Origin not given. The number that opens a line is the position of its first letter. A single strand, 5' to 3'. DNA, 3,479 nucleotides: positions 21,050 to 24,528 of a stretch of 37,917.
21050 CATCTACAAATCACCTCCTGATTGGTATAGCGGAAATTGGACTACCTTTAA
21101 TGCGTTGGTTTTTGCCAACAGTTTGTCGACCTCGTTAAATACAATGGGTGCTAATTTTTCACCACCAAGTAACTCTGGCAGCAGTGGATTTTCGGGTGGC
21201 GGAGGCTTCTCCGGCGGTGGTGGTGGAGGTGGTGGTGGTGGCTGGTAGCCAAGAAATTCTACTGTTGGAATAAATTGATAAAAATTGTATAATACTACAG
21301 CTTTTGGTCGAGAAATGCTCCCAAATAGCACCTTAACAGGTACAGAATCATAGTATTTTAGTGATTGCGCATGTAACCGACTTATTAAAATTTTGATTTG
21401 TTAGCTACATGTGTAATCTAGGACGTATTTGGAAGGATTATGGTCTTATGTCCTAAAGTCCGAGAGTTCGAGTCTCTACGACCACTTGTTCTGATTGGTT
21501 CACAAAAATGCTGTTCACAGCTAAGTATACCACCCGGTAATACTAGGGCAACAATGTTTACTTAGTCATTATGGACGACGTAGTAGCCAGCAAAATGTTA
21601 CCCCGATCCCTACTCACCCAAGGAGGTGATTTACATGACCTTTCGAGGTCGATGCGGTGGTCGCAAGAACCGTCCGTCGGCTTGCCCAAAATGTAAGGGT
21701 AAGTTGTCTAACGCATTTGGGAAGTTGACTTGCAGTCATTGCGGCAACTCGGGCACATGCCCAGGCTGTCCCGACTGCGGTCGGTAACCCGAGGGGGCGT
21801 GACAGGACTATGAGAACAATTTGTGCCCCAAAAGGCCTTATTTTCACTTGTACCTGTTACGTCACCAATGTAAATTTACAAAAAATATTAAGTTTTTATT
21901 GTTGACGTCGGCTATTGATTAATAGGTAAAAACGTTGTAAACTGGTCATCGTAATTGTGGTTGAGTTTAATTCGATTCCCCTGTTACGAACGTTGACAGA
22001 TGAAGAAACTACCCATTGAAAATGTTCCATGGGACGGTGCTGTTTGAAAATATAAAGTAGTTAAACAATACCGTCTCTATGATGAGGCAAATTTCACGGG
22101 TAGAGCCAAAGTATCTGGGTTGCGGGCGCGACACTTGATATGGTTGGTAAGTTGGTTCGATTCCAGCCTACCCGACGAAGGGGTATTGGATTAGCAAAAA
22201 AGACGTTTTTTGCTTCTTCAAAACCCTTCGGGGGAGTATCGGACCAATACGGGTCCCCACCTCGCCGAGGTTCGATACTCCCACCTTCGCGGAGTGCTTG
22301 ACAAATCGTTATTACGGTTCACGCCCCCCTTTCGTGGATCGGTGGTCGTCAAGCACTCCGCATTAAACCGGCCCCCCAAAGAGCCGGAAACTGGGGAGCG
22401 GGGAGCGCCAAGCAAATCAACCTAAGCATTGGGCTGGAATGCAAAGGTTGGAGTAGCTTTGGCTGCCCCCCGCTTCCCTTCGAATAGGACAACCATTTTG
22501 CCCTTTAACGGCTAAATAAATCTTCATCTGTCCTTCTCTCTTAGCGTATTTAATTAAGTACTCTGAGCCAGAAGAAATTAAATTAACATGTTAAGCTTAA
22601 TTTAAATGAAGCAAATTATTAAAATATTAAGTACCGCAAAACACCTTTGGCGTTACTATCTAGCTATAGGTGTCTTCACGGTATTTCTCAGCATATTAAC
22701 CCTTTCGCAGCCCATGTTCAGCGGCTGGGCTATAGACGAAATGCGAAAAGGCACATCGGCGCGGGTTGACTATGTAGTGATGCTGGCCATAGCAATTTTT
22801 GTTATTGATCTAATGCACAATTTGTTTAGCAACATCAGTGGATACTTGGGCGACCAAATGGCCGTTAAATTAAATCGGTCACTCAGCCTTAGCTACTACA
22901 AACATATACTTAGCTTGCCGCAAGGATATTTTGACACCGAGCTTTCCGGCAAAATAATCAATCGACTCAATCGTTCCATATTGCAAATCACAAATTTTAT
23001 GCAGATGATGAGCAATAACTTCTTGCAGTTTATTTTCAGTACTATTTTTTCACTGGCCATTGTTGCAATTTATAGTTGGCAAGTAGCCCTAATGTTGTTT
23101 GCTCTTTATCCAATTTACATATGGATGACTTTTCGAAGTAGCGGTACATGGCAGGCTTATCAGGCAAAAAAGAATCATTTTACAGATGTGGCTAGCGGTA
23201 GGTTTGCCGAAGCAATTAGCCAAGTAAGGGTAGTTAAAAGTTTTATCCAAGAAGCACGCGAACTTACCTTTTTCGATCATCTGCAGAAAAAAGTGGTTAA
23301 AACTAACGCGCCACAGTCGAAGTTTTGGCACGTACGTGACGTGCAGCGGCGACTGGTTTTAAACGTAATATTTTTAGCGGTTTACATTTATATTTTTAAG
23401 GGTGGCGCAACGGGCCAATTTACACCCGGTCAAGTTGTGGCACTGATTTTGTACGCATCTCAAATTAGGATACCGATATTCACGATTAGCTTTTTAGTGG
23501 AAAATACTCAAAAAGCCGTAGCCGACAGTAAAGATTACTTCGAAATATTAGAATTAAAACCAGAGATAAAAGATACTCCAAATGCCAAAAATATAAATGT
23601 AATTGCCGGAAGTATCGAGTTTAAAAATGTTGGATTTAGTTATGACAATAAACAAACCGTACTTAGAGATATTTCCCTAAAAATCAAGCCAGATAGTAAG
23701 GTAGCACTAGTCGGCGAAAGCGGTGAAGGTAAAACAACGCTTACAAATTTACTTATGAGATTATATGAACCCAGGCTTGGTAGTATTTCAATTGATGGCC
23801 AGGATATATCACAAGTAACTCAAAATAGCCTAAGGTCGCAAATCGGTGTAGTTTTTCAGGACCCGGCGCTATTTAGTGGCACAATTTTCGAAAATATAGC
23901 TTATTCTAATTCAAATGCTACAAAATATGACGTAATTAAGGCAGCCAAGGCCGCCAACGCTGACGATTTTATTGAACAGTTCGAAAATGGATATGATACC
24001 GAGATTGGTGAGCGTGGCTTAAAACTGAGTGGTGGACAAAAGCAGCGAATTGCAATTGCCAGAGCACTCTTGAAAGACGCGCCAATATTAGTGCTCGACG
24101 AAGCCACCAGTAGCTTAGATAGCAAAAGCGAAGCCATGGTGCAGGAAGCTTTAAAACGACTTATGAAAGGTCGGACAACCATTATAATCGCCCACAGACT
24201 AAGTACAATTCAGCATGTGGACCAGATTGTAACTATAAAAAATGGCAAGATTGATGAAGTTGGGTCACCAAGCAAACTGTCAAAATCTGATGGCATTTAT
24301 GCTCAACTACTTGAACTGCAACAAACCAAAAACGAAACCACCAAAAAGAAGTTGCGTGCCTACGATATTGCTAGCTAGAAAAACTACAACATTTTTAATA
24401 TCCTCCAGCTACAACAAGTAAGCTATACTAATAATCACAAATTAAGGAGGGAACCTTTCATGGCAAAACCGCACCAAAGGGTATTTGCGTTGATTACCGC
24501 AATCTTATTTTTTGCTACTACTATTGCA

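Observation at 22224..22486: Compact array of four long helices; strand asymmetry points to a plus-strand structured RNA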

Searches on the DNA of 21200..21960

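Call 77: search_rna_families(source=window, start=21200, end=21960, threshold=evalue, max_evalue=5)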
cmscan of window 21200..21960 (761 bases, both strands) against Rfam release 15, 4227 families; matches with E-value up to 5: 2.
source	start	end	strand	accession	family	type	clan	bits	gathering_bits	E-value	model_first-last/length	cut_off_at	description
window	21859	21908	+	RF04172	MIR8675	Gene; miRNA;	-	21.6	90.8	0.21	23-74/95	no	MIR8675 microRNA precursor family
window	21850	21927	-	RF00064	HgcG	Gene; snRNA; snoRNA; HACA-box;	-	9.9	77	2.9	1-276/276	no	HgcG RNA (Pab40)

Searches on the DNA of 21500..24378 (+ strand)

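Call 5: search_rna_families(source=window, start=21500, end=22700, threshold=evalue, max_evalue=10, show_alignments=4)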
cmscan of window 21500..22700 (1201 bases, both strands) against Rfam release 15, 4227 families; matches with E-value up to 10: 7.
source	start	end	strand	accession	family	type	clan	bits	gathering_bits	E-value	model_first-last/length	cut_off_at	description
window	21859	21908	+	RF04172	MIR8675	Gene; miRNA;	-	21.6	90.8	0.32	23-74/95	no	MIR8675 microRNA precursor family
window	22185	22383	-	RF02606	AbsR28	Gene; sRNA;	-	20.3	50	0.068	1-180/180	no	Acinetobacter sRNA 28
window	22388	22484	+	RF01918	mir-1249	Gene; miRNA;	-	18.8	83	0.7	1-75/75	no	mir-1249 microRNA precursor family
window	21863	21944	-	RF02385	sau-13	Gene; sRNA;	-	18.1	55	8.8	1-104/104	no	Staphylococcus sRNA sau-13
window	22391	22481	+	RF01013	mir-577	Gene; miRNA;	-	16.3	100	7.6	1-86/86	no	mir-577 microRNA precursor family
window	22034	22074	-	RF00756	mir-299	Gene; miRNA;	-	15.4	67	7.9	1-63/63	no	mir-299 microRNA precursor family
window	21850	21927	-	RF00064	HgcG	Gene; snRNA; snoRNA; HACA-box;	-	9.9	77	4.7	1-276/276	no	HgcG RNA (Pab40)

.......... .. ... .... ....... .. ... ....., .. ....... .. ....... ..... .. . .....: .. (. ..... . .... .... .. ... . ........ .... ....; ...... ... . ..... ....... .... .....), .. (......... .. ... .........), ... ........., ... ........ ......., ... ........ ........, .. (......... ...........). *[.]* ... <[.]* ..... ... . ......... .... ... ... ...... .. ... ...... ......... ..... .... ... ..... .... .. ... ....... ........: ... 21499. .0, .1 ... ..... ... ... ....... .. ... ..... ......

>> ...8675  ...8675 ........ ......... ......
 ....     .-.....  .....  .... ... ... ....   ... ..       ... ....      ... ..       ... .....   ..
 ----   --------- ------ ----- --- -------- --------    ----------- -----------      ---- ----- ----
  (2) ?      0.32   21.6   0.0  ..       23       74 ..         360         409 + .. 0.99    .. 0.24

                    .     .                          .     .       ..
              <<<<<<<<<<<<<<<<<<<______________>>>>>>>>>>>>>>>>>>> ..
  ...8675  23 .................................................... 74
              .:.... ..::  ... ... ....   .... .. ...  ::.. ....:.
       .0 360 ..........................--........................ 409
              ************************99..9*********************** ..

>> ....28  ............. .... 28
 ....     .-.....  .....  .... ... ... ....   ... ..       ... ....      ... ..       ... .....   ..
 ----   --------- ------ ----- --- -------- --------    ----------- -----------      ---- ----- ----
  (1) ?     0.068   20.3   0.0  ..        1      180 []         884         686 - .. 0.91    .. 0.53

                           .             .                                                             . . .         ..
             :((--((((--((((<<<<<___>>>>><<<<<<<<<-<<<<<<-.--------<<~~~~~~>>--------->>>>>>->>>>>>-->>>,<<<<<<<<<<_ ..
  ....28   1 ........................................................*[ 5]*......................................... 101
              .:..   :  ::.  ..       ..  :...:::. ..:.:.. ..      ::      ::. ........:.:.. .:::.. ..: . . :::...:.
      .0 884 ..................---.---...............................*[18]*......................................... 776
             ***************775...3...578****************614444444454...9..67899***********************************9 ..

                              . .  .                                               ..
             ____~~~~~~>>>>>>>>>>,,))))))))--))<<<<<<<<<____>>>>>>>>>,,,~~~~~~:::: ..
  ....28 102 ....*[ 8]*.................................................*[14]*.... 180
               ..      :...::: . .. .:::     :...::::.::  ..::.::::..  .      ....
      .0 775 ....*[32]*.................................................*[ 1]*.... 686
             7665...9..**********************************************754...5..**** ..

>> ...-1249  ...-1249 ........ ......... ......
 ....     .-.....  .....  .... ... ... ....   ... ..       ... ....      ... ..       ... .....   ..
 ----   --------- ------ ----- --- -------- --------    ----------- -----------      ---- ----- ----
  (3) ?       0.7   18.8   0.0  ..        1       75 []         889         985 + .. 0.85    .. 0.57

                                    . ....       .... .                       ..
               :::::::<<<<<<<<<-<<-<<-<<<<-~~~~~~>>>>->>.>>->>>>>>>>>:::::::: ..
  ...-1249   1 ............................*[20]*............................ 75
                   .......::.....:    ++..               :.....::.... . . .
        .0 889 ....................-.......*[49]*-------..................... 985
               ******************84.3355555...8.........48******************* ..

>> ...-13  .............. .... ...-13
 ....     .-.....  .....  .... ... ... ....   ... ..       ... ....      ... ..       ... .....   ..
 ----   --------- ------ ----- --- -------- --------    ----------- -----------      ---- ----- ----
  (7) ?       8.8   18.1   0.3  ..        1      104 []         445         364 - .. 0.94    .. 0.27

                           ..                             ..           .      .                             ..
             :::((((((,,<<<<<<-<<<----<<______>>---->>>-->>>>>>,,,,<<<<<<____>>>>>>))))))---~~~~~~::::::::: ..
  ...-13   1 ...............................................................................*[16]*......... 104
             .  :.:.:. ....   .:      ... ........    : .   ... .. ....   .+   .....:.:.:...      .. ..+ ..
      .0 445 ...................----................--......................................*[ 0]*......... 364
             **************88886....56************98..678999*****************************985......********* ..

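Call 62: search_rna_families(sources=[L001, L012, L016, L017, L018, L020, L021, L022, L023, L029, L033, L035, L041, L067, L072, L081, L082], threshold=gathering)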
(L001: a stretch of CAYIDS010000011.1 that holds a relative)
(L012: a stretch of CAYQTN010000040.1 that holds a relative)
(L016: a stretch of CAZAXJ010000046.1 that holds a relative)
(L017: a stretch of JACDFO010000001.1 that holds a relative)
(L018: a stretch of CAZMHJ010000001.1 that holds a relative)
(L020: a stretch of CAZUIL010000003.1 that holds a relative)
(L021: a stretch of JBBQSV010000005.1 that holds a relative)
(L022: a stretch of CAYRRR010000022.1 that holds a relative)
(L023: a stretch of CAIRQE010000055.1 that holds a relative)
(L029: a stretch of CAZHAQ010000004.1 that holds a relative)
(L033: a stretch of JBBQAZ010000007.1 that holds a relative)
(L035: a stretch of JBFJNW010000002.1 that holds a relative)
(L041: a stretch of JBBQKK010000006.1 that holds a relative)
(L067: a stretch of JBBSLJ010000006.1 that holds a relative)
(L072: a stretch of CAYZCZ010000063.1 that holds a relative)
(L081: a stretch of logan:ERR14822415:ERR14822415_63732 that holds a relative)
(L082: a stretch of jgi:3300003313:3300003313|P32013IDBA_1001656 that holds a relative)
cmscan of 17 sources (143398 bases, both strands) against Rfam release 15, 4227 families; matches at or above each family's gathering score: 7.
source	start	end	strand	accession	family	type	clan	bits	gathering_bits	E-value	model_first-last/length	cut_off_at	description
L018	3142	3215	+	RF00005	tRNA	Gene; tRNA;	CL00001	67.1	29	4.5e-12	1-71/71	no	tRNA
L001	3436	3510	+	RF00005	tRNA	Gene; tRNA;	CL00001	65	29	1.7e-11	1-71/71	no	tRNA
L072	156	226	-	RF00005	tRNA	Gene; tRNA;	CL00001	61.1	29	1.9e-10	1-71/71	no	tRNA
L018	3341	3416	+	RF00005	tRNA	Gene; tRNA;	CL00001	55.9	29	5.5e-09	1-71/71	no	tRNA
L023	3414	3491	+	RF00005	tRNA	Gene; tRNA;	CL00001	49.7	29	2.8e-07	1-71/71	no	tRNA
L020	3405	3498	+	RF00005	tRNA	Gene; tRNA;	CL00001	49.1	29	3.9e-07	1-71/71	no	tRNA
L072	562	615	+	RF00005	tRNA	Gene; tRNA;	CL00001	31.3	29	0.032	4-67/71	no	tRNA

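Call 80: build_rna_model(alignment_id=A5)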
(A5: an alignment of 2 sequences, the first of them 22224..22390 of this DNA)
Model R1 built from alignment A5 (2 sequences, 167 columns); structure: RNAalifold consensus.
model positions 167; base pairs 40; branch points 2; effective number of sequences 0.96; information 0.591 bits per position. Calibrated on 0.2 Mb of random sequence (short: E-values are rough).
structure used (alignment columns):
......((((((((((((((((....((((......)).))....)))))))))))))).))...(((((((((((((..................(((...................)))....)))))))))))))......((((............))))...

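Call 81: search_with_rna_model(model_id=R1, sources=[window, L001, L002, L012, L013, L016, L017, L018, L020, L021, L022, L023, L029, L033, L034, L035, L039, L041, L061, L067, L072, L081, L082, L003, L004, L005, L006, L007, L009, L011, L015, L019, L024, L025, L026, L027, L028, L030, L031, L032], max_evalue=10)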
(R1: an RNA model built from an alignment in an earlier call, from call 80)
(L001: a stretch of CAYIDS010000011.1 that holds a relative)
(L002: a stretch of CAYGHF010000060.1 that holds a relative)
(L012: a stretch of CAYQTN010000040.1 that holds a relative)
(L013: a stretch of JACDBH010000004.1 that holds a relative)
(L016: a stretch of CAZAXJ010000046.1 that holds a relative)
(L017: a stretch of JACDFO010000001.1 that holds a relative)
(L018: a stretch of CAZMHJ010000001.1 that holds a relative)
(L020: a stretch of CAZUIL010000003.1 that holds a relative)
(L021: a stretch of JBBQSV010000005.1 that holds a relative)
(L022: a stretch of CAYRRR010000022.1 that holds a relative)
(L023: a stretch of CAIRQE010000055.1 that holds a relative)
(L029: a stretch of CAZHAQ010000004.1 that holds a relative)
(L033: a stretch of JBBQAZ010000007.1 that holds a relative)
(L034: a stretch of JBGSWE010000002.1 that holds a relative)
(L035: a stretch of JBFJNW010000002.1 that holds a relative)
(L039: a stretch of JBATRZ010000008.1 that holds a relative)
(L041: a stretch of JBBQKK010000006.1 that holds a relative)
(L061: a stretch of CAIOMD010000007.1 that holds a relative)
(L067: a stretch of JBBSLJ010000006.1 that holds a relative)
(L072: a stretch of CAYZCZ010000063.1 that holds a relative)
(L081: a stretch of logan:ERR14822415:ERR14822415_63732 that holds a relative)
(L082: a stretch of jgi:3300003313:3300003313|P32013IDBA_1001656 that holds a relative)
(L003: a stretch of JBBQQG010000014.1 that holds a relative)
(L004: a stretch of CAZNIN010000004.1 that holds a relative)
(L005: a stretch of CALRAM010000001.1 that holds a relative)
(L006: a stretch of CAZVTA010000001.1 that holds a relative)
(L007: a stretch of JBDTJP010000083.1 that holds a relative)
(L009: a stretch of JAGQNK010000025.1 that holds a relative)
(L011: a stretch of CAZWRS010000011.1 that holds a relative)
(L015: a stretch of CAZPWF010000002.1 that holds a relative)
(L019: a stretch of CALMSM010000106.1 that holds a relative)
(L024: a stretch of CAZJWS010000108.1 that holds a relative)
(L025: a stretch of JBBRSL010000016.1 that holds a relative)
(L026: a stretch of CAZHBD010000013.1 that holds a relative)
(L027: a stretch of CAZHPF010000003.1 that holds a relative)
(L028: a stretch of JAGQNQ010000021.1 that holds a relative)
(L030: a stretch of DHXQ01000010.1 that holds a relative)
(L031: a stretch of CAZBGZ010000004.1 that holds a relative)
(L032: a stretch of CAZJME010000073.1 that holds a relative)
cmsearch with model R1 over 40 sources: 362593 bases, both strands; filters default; matches with E-value up to 10: 4.
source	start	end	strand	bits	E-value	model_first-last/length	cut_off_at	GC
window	22224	22390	+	200.3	5.2e-47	1-167/167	no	0.59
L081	361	514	+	183.2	8.1e-43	1-167/167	no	0.62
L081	369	419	-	18.5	0.018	9-59/167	no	0.63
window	22232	22282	-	18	0.025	9-59/167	no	0.63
